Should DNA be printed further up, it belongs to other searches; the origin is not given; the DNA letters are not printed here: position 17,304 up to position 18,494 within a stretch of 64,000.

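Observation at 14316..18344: comEC split into a membrane-channel gene and a separate MBL-nuclease gene, with SOD and a desaturase between them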

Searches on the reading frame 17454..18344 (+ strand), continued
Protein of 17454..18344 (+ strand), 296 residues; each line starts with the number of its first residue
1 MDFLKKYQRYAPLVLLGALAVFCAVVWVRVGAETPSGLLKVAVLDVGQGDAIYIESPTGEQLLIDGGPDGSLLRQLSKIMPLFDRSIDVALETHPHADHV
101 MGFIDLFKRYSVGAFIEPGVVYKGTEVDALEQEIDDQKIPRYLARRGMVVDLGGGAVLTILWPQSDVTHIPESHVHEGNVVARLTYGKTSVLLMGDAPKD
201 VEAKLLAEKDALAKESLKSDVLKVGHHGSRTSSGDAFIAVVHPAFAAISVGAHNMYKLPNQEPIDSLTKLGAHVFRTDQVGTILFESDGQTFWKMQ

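Call 60: search_protein_families(library=pfam, proteins=[L029:1070-1660:-, L048:9260-9919:-, L066:9189-9779:-, L015:7128-7844:+, L023:4454-5374:-, L001:6996-7202:-, L005:6915-7301:+], max_evalue=0.01)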
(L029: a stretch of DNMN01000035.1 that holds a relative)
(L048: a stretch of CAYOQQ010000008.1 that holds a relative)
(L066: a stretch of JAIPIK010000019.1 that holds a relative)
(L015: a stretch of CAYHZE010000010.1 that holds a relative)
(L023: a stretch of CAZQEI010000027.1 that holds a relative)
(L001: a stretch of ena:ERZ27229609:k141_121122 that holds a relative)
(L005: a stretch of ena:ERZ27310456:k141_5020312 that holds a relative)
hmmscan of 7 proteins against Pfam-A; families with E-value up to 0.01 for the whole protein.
L029:1070-1660:- (196 aa): 1 family
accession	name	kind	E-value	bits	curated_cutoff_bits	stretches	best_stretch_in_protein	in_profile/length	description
PF09335.16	VTT_dom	-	4.8e-16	59.8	33.9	1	31-154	2-122/123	VTT domain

L048:9260-9919:- (219 aa): 1 family
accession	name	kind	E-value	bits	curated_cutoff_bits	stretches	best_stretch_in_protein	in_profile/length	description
PF09335.16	VTT_dom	-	4.9e-11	43.6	33.9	1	59-181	6-122/123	VTT domain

L066:9189-9779:- (196 aa): 1 family
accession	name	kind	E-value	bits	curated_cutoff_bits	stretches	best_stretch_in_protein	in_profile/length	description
PF09335.16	VTT_dom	-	1.6e-11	45.2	33.9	1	38-161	5-122/123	VTT domain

L015:7128-7844:+ (238 aa): 6 families
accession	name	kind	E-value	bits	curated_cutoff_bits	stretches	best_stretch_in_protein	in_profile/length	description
PF14622.11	Ribonucleas_3_3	-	6.7e-22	78.4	35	1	28-157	3-127/128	Ribonuclease-III-like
PF00636.31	Ribonuclease_3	-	2.5e-21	76.8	27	1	51-142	1-102/102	Ribonuclease III domain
PF00035.32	dsrm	-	1.9e-11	44.8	23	1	170-234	2-65/66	Double-stranded RNA binding motif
PF22935.1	RM44_endonuclase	-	2.1e-10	41.3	27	1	2-137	10-139/139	Large ribosomal subunit protein mL44, endonuclease domain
PF24995.1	DSRM_2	-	0.0009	20.1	27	1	200-236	42-78/79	dsRNA binding domain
PF18377.6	FERM_F2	-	0.007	16.7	26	0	81-138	49-106/131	FERM F2 acyl-CoA binding protein-like domain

L023:4454-5374:- (306 aa): 0 families

L001:6996-7202:- (68 aa): 0 families

L005:6915-7301:+ (128 aa): 0 families

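Call 61: find_encoding_contigs(protein=P0283, flank=6000, max_places=2)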
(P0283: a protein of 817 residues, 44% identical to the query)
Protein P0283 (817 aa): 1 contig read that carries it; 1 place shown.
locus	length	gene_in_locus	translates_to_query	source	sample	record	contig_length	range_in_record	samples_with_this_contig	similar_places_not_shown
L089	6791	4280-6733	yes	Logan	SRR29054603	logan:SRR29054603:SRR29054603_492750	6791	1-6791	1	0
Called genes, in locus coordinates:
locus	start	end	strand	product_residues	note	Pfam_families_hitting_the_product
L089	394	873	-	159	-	PF01668:SmpB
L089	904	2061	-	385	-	PF02771:Acyl-CoA_dh_N, PF02770:Acyl-CoA_dh_M, PF00441:Acyl-CoA_dh_1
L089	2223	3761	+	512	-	PF00501:AMP-binding, PF13193:AMP-binding_C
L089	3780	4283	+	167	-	PF10531:SLBB (weak), PF00633:HHH (faint), PF12836:HHH_3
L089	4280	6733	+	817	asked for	PF13567:DUF4131, PF03772:Competence, PF00753:Lactamase_B, PF12706:Lactamase_B_2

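Call 67: predict_structure(alignment_id=A1)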
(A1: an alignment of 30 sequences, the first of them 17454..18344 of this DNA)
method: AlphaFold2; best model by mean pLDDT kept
length: 296 residues; sequences in the alignment: 30
mean_pLDDT: 94.4   pTM: 0.90
mean pLDDT of the five models: 94.4, 93.1, 93.0, 90.6, 90.4
residues with pLDDT >= 90: 256; 70-90: 37; 50-70: 3; < 50: 0
segments of 3 or more residues with pLDDT < 50: none
pLDDT, mean of each block of 10 residues (from residue 1): 82 96 92 89 96 98 97 96 94 96 98 97 95 98 97 97 92 93 98 96 89 84 95 95 97 88 97 97 98 94
secondary structure, 60 per line:
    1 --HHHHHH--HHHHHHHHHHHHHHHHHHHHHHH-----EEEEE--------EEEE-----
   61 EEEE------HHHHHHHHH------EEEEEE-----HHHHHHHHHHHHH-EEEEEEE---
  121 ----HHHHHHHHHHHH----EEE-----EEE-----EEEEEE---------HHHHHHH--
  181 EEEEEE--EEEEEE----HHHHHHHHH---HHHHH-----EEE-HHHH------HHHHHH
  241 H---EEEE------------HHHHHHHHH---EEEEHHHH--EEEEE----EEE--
elements in order: H3-8 H11-33 E39-43 E52-55 E61-64 H71-79 E86-91 H97-109 E111-117 H125-136 E141-143 E149-151 E157-162 H172-178 E181-186 E189-194 H199-207 H211-215 E221-223 H225-228 H235-241 E245-248 H261-269 E273-276 H277-280 E283-287 E292-294

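Call 69: fold_search(model_id=the predicted structure, library=pdb)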
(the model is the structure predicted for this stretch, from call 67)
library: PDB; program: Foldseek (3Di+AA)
matches with E <= 10: 875; with E <= 0.001: 273
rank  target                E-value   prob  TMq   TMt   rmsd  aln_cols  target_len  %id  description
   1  9ic4                  3.9e-25  1.00  0.76  0.84   2.9       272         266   30  Crystal structure of beta-lactamase-like domain of ComEC from Moorella glycerini (released 2025-10-01)
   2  2bib                  5.1e-15  1.00  0.68  0.39   5.1       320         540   16  Crystal structure of the complete modular teichioic acid phosphorylcholine esterase Pce (CbpE) from Streptococcus pneumo (released 2005-05-09)
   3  1wra_A                1.1e-14  1.00  0.66  0.64   4.8       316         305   16  Crystal Structure of Phosphorylcholine Esterase Domain of the Virulence Factor Choline Binding Protein E from Streptoc (released 2005-05-31)
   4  1wra_B                1.2e-13  1.00  0.66  0.64   4.8       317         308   17  Crystal Structure of Phosphorylcholine Esterase Domain of the Virulence Factor Choline Binding Protein E from Streptoc (released 2005-05-31)
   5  1zkp_A                8.0e-10  1.00  0.50  0.58   5.9       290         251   14  1.5A Resolution Crystal Structure of a Metallo Beta Lactamase Family Protein, the ELAC Homolgue of Bacillus anthracis, (released 2005-06-21)
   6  8gyg_A                1.2e-09  1.00  0.50  0.51   6.5       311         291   13  Purification ,Crystallization and X-ray Diffraction analysis of a novel arysulfatase from Pseudoalteromonas atlantica  (released 2023-10-18)
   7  6b9v_A                1.3e-09  1.00  0.48  0.55   6.4       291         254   15  Crystal Structure of a New Diphosphatase from the PhnP Family (released 2018-10-17)
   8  7bz3_C                2.4e-09  1.00  0.57  0.52   5.6       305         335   14  The mutant variant of PNGM-1. H257 was substituted for alanine to study substrate binding. (released 2021-04-28)
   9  1zkp_B                3.2e-09  1.00  0.50  0.58   5.8       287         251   14  1.5A Resolution Crystal Structure of a Metallo Beta Lactamase Family Protein, the ELAC Homolgue of Bacillus anthracis, (released 2005-06-21)
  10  1zkp_C                3.7e-09  1.00  0.50  0.58   5.8       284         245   14  1.5A Resolution Crystal Structure of a Metallo Beta Lactamase Family Protein, the ELAC Homolgue of Bacillus anthracis, (released 2005-06-21)
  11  7bz3_D                3.9e-09  1.00  0.56  0.51   5.7       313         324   14  The mutant variant of PNGM-1. H257 was substituted for alanine to study substrate binding. (released 2021-04-28)
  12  7byq_D                4.1e-09  1.00  0.50  0.42  10.1       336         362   13  The mutant variant of PNGM-1. H279A was substituted for alanine to study metal coordination. (released 2021-04-28)
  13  2wyl_E                4.4e-09  1.00  0.48  0.47   9.0       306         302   14  Apo structure of a metallo-b-lactamase (released 2010-04-14)
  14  7bzi_E                4.7e-09  1.00  0.58  0.49   5.6       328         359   12  The mutant variant of PNGM-1. H91 was substituted for alanine to study metal coordination. (released 2021-04-28)
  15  2p4z_B                5.3e-09  1.00  0.53  0.57   6.0       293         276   11  A Ferredoxin-like Metallo-beta-lactamase Superfamily Protein from Thermoanaerobacter tengcongensis (released 2008-03-18)
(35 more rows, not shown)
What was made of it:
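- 17454..18344 (+): ComEC nuclease subunit: basic N-terminus, one TM helix (equivalent to TM11), a short linker and a ComEC-type MBL domain predicted to face outside the cell. The AlphaFold2 model has pLDDT 94.4, and its best PDB fold match is the ComEC beta-lactamase-like domain 9ic4 (E = 4e-25, TM 0.84) (calls 67, 69).
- On ComEC/Rec2 DNA-uptake channel: The top fold match is 9ic4 at 4e-25, TM 0.84 (call 69).
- The next hit scores 5e-15 (calls 67, 69).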
